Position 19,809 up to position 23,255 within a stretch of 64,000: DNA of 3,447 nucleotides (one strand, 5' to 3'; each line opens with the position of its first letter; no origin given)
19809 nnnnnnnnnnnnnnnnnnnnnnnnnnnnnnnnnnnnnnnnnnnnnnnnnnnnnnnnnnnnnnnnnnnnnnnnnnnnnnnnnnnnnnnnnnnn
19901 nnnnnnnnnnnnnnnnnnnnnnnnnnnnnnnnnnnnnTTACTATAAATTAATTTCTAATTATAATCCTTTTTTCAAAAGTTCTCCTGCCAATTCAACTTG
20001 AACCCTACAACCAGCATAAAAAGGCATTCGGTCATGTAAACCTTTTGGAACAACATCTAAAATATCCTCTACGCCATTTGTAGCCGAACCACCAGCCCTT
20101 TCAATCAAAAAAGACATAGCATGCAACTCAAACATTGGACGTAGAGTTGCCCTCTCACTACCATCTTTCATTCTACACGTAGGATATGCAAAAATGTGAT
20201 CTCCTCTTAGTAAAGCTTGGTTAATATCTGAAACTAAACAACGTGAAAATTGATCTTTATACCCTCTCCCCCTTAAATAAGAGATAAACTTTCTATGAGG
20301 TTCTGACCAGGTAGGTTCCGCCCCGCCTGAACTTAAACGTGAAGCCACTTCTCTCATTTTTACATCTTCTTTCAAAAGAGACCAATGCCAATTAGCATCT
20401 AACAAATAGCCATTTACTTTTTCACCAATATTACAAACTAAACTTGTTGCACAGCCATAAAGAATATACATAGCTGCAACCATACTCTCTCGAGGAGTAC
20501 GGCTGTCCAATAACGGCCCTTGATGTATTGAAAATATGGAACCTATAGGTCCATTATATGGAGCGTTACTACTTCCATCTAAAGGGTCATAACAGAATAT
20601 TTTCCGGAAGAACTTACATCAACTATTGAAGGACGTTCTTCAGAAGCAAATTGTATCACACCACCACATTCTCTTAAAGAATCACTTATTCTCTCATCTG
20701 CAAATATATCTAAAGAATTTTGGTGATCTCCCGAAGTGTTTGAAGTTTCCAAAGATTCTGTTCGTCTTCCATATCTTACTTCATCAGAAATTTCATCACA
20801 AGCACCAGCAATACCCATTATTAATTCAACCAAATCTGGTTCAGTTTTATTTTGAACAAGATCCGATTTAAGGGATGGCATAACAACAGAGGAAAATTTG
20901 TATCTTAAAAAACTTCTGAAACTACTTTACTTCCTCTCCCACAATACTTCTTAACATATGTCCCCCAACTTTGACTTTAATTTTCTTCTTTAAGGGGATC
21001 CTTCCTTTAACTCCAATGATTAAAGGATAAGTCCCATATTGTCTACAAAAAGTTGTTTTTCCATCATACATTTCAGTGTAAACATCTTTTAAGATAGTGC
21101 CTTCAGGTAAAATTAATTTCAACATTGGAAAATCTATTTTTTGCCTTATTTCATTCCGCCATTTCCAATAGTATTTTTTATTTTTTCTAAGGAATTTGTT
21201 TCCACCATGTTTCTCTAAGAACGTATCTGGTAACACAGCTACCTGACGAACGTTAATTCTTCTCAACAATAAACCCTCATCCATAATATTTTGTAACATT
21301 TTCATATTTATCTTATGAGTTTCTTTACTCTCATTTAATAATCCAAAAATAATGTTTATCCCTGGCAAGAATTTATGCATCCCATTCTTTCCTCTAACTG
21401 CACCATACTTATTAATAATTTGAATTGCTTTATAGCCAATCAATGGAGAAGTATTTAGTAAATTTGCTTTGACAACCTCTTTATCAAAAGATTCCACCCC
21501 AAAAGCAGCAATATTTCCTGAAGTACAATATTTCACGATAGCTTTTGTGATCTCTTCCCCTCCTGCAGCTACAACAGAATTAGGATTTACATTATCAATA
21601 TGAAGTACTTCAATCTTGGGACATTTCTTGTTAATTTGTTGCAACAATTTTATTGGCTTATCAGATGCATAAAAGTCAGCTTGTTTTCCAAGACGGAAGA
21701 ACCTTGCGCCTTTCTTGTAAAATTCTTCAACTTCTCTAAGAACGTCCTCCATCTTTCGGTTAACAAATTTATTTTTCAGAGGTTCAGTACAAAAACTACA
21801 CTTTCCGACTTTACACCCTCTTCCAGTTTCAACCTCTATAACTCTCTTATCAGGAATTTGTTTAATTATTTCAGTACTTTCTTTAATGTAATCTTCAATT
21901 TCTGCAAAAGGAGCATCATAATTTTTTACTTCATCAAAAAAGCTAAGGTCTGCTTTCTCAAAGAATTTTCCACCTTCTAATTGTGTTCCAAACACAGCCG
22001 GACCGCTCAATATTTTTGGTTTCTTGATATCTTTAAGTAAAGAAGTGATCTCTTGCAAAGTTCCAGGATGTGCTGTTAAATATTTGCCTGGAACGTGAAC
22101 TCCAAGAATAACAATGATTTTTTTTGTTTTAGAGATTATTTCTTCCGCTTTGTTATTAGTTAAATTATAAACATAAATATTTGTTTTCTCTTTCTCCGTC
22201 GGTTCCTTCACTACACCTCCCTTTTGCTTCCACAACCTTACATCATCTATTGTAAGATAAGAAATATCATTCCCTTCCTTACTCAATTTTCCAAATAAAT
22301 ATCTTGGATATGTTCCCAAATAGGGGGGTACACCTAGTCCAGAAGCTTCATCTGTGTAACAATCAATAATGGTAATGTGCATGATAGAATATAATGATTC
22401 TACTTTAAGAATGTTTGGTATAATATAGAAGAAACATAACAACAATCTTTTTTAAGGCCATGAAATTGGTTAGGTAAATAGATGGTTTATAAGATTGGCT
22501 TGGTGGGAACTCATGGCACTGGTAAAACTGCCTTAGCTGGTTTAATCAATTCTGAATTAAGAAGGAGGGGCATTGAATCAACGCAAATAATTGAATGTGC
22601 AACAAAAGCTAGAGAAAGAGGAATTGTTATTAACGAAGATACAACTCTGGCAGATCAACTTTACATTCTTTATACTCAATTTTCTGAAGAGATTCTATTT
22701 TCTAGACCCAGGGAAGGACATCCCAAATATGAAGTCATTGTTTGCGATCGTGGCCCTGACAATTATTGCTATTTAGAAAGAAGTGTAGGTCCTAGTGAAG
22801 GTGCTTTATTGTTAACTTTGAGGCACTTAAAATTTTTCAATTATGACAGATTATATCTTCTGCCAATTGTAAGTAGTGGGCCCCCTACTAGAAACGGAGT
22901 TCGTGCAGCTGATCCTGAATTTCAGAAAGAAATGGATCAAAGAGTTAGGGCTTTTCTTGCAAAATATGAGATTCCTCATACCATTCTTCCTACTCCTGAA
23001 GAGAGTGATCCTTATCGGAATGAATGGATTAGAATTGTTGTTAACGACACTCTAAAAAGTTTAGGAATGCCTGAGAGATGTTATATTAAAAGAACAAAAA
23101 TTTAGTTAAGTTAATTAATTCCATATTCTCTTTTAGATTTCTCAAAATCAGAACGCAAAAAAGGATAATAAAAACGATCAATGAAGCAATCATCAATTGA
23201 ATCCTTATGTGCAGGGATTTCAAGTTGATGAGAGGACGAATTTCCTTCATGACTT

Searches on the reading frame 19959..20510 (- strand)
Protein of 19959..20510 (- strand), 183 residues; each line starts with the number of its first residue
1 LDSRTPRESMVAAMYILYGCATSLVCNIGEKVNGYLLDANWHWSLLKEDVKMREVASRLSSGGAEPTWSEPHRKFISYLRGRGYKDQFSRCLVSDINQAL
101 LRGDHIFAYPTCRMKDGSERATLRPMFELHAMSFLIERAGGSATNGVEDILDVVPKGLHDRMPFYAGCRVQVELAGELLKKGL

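Call 5: search_protein_families(library=pfam, proteins=[window:19959-20510:-], max_evalue=0.01)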
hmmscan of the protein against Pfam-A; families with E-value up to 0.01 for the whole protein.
window:19959-20510:- (183 aa): 2 families
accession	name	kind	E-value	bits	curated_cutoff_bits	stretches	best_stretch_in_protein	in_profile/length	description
PF18913.5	FBPase_C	-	1.8e-26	92.9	27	1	63-177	13-124/127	Fructose-1-6-bisphosphatase, C-terminal domain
PF00316.25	FBPase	-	1.1e-05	25.5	34.8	1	5-40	147-182/191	Fructose-1-6-bisphosphatase, N-terminal domain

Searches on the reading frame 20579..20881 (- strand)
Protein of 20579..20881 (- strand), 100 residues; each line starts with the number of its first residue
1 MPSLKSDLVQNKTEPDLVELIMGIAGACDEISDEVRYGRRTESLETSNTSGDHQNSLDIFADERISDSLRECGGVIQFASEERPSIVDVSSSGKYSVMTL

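Call 5: search_protein_families(library=pfam, proteins=[window:20579-20881:-], max_evalue=0.01)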
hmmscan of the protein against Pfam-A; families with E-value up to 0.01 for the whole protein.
window:20579-20881:- (100 aa): 1 family
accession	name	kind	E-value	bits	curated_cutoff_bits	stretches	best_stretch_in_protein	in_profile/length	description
PF00316.25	FBPase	-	1.9e-09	37.8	34.8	1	12-98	16-107/191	Fructose-1-6-bisphosphatase, N-terminal domain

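Call 56: find_encoding_contigs(protein=window:20579-20881:-, flank=3000, max_places=8)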
Protein window:20579-20881:- (100 aa): no gene with exactly this product is on record in the collection.
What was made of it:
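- Tried and rejected: A look-up of the fbp N-terminal ORF product returned nothing (call 56).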

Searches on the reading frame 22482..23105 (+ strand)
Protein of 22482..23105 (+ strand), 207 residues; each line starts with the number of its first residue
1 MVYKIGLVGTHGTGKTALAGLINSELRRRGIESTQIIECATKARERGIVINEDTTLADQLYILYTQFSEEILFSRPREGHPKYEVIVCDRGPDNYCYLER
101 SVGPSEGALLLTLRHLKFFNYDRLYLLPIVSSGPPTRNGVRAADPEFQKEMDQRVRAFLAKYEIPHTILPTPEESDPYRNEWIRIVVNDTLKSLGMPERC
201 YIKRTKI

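Call 5: search_protein_families(library=pfam, proteins=[window:22482-23105:+], max_evalue=0.01)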
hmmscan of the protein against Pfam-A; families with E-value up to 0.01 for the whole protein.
window:22482-23105:+ (207 aa): 2 families
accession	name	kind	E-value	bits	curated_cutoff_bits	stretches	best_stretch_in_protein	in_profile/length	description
PF13521.12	AAA_28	-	5.4e-11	43.4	27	1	4-171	1-158/164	AAA domain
PF13238.12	AAA_18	-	0.0033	18.3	29.4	1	5-53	1-42/128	AAA domain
